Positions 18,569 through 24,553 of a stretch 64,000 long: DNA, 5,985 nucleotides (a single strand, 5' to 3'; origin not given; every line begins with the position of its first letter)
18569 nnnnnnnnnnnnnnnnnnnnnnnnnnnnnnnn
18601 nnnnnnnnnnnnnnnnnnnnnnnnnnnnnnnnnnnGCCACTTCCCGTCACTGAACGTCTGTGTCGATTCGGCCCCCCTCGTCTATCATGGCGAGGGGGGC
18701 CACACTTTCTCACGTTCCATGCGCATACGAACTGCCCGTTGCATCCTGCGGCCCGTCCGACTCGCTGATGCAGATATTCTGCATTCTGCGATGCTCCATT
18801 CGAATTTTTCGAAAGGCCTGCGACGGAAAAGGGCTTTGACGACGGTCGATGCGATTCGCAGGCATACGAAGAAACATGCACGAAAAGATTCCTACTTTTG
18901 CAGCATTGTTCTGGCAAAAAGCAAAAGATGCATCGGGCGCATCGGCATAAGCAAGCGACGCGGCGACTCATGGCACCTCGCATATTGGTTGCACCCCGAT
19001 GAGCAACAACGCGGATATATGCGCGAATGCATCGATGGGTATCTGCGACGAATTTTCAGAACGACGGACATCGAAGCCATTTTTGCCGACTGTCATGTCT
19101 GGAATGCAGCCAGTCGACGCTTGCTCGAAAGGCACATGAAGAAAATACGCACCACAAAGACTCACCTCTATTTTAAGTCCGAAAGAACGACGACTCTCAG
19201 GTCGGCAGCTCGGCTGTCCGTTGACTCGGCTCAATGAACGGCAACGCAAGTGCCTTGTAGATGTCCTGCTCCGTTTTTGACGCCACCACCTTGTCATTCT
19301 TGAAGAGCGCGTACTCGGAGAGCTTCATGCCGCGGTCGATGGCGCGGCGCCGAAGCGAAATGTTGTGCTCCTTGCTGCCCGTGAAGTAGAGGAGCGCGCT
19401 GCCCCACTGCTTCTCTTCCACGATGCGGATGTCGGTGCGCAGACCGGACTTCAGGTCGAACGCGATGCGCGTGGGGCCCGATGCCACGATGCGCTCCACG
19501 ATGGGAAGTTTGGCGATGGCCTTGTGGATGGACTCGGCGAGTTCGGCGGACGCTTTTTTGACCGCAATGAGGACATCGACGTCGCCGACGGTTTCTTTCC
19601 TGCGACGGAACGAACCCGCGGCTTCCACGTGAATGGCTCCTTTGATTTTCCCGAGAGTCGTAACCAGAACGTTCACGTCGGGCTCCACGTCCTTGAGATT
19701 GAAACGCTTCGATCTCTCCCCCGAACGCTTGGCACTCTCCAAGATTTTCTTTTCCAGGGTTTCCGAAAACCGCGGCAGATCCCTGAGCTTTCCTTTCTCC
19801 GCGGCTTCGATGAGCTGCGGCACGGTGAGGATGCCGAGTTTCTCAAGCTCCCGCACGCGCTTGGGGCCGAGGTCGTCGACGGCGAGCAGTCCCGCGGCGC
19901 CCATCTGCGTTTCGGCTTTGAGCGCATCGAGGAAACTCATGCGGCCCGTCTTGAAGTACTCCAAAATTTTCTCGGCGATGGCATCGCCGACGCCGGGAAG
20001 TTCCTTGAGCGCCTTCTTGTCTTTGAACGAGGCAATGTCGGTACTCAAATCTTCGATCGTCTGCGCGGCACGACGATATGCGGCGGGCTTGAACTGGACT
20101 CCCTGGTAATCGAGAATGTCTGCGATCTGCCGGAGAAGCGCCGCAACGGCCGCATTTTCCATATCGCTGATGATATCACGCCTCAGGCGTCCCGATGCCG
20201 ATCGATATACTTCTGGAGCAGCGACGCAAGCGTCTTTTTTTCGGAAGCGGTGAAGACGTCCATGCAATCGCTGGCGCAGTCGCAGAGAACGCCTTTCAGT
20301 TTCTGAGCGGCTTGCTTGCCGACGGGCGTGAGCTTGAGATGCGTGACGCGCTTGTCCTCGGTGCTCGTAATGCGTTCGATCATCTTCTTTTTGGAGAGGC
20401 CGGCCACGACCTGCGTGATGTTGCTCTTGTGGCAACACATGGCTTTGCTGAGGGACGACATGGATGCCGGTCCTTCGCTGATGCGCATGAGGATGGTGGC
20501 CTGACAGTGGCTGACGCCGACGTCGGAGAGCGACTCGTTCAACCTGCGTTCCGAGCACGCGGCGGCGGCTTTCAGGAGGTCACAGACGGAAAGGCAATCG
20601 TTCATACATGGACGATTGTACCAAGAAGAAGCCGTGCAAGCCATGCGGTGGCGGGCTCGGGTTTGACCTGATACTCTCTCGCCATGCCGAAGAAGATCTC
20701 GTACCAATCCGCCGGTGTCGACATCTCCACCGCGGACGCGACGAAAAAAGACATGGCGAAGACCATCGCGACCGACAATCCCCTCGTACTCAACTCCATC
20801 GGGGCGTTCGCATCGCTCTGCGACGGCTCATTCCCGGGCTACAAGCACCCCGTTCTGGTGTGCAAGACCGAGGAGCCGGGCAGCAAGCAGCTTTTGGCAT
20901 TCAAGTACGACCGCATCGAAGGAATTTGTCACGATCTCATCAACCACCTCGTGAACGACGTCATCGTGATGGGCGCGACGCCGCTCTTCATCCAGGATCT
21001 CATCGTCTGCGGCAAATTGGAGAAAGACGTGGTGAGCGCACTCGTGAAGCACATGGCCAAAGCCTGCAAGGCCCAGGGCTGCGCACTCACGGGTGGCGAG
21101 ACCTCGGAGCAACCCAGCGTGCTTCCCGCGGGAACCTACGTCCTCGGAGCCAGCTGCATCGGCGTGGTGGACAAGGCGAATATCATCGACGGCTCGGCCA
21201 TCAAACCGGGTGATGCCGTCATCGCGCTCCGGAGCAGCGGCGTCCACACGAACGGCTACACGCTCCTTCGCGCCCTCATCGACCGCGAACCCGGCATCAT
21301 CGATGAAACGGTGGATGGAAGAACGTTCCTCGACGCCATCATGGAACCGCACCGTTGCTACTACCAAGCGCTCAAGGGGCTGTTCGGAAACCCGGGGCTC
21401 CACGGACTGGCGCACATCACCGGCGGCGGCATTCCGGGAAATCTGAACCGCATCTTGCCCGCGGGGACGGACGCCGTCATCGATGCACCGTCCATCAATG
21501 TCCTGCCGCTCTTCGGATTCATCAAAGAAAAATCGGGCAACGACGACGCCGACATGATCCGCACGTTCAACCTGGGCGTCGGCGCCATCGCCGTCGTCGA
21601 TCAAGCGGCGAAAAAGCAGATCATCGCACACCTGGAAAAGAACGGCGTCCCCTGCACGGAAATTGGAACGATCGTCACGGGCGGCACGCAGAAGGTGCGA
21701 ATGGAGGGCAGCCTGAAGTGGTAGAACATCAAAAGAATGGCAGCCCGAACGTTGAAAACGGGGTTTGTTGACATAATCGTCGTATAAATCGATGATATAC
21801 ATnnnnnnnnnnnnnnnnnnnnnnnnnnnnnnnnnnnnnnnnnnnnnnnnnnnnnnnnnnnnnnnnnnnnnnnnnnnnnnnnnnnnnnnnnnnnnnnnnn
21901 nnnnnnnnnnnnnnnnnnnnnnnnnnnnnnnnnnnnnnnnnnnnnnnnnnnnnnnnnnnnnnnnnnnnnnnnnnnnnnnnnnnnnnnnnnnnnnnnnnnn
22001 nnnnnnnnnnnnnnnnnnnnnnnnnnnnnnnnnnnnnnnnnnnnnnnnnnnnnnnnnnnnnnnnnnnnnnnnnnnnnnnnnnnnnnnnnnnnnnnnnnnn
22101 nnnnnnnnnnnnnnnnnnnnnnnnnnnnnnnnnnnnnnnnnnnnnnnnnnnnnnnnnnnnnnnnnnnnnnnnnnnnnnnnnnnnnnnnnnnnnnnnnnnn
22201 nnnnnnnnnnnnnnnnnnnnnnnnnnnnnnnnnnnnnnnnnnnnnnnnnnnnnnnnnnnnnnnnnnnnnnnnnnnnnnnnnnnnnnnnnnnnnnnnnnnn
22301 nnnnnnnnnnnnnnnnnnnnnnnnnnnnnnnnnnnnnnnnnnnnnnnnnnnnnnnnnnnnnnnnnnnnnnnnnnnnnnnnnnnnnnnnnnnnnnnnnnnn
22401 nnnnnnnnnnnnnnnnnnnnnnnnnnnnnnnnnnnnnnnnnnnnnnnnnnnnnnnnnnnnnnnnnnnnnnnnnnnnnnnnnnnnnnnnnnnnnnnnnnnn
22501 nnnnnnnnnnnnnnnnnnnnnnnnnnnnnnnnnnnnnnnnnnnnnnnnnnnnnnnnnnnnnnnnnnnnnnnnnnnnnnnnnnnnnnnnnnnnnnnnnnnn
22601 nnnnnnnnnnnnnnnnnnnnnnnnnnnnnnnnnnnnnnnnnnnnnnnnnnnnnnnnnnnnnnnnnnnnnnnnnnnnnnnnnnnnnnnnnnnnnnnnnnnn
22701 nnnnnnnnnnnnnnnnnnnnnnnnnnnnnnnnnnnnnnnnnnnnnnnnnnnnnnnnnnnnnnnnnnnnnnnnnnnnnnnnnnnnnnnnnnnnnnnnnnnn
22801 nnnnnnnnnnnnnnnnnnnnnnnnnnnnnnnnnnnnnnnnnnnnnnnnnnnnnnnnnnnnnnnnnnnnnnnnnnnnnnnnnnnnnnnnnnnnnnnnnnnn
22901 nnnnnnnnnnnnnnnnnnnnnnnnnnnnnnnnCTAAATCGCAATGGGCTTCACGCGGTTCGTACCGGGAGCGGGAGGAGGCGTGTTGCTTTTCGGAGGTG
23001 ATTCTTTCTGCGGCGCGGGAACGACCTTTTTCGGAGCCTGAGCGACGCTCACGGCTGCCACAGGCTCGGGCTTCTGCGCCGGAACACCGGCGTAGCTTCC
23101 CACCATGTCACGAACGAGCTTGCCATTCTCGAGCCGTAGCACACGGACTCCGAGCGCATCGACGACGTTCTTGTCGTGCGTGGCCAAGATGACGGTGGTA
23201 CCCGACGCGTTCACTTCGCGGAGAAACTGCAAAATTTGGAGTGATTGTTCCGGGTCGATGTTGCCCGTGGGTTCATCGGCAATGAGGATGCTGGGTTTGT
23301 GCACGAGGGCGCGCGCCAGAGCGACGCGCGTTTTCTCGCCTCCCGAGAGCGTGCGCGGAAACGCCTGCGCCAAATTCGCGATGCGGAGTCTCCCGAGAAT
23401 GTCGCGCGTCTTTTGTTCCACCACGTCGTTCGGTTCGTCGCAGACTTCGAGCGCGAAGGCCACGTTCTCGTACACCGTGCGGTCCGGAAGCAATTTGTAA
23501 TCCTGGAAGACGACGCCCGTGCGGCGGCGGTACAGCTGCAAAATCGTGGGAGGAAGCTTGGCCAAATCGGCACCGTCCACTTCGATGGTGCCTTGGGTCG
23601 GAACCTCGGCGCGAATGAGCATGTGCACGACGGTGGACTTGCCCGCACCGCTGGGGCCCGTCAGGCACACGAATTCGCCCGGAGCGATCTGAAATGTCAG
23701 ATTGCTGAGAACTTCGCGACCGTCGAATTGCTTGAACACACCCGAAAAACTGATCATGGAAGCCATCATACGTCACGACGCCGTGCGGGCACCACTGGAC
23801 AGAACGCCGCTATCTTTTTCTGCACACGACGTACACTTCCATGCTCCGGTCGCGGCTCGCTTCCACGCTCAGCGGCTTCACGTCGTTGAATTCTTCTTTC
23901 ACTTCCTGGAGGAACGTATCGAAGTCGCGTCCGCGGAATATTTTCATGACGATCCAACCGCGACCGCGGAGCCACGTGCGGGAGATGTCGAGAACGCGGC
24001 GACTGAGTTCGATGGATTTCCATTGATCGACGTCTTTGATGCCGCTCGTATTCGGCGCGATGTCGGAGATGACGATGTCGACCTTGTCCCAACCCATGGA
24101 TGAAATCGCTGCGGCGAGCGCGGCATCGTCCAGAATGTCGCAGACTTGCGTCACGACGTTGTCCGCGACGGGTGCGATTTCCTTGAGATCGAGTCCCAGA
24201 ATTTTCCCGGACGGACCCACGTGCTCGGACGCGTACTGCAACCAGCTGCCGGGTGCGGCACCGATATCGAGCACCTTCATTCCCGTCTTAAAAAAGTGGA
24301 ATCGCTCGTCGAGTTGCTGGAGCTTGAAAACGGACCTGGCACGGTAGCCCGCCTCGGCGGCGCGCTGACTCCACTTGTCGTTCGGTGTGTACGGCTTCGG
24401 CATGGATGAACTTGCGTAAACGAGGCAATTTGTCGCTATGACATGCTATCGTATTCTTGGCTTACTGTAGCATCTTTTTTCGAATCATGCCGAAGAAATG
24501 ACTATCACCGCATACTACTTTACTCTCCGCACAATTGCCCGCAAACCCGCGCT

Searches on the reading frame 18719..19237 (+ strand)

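Call 77: search_protein_families(library=pfam, proteins=[window:18719-19237:+])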
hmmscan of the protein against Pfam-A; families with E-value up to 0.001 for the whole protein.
window:18719-19237:+ (172 aa): 2 families
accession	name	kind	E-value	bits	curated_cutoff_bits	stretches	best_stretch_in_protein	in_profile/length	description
PF13302.13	Acetyltransf_3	-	3.4e-20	73.6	25.4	1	7-138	1-134/138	Acetyltransferase (GNAT) domain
PF00583.31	Acetyltransf_1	-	2.6e-08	34.6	20.7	1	54-138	28-113/116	Acetyltransferase (GNAT) family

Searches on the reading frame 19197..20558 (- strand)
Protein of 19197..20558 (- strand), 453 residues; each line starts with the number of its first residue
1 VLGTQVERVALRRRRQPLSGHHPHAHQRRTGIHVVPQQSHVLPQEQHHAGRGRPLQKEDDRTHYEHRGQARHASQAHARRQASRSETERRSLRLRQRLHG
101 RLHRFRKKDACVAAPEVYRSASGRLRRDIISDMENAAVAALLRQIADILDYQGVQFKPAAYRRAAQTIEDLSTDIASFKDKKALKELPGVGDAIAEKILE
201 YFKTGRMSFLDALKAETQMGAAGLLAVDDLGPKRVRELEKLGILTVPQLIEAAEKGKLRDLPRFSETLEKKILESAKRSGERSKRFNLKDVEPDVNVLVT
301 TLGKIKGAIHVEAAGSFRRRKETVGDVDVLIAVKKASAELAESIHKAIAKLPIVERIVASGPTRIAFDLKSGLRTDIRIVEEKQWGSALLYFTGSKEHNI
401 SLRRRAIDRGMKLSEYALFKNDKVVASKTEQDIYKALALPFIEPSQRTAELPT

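Call 77: search_protein_families(library=pfam, proteins=[window:19197-20558:-])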
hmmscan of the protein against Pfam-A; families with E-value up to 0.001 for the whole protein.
window:19197-20558:- (453 aa): 5 families
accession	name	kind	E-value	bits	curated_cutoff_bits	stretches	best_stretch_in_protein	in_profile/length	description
PF14791.11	DNA_pol_B_thumb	-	1.9e-23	82.5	25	1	388-447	1-62/63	DNA polymerase beta thumb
PF14716.13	HHH_8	-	1.8e-17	63.9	30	1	133-206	1-72/73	Helix-hairpin-helix domain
PF14520.12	HHH_5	-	5.5e-10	40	27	1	224-277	4-56/57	Helix-hairpin-helix domain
PF14792.12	DNA_pol_B_palm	-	3e-08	34.3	25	1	297-351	13-70/113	DNA polymerase beta palm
PF00633.29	HHH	-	0.00077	19.6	24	0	181-201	10-30/30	Helix-hairpin-helix motif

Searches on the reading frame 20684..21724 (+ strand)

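Call 77: search_protein_families(library=pfam, proteins=[window:20684-21724:+])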
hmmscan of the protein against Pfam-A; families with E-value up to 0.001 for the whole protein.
window:20684-21724:+ (346 aa): 2 families
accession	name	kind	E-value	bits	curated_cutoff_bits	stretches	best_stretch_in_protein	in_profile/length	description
PF02769.27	AIRS_C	-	1.3e-24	87.5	23.1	1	174-339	1-154/156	AIR synthase related protein, C-terminal domain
PF00586.29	AIRS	-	1.4e-16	61.3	24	1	62-162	19-112/112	AIR synthase related protein, N-terminal domain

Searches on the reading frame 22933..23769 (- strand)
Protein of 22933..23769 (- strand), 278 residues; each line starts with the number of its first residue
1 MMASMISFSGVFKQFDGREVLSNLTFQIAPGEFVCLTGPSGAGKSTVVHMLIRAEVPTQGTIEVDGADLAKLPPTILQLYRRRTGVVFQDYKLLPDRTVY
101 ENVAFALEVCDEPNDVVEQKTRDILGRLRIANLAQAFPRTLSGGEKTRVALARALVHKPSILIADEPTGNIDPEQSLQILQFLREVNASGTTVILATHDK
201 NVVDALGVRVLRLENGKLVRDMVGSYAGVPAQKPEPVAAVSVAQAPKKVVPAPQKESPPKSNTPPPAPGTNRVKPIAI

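Call 77: search_protein_families(library=pfam, proteins=[window:22933-23769:-])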
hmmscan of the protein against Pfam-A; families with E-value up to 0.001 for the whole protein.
window:22933-23769:- (278 aa): 5 families
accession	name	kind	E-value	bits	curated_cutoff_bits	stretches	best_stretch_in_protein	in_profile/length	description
PF00005.33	ABC_tran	-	6.8e-35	121.1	25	1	21-168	1-136/137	ABC transporter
PF13304.12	AAA_21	-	2.3e-06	28.3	27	0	150-204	247-304/304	AAA domain, putative AbiEii toxin, Type IV TA system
PF13401.12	AAA_22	-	0.00025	21.8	27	1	32-127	6-65/130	AAA domain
PF02463.25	SMC_N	-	0.00025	21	40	0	138-205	134-204/220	RecF/RecN/SMC N terminal domain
PF13191.12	AAA_16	-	0.00057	20.9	32.6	0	32-69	25-63/167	AAA ATPase domain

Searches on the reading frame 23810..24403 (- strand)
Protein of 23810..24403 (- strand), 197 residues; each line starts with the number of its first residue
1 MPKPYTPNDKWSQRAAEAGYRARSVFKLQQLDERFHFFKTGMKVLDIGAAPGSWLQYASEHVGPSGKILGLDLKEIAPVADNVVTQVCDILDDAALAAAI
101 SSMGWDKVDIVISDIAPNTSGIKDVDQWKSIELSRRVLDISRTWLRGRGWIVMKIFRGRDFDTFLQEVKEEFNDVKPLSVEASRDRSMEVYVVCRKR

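Call 78: search_protein_families(library=pfam, proteins=[window:23810-24403:-])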
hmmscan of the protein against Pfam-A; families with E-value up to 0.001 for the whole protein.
window:23810-24403:- (197 aa): 4 families
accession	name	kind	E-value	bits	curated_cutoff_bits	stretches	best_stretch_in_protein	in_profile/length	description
PF01728.25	FtsJ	-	2.4e-47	161.6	24.1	1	20-197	1-181/181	FtsJ-like methyltransferase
PF13847.12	Methyltransf_31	-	1.3e-05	25.3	27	1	39-117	2-84/145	Methyltransferase domain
PF13489.12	Methyltransf_23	-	0.00037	20.7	27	1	31-80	13-59/164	Methyltransferase domain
PF01269.23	Fibrillarin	-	0.00062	19.4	27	1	37-118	68-152/227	Fibrillarin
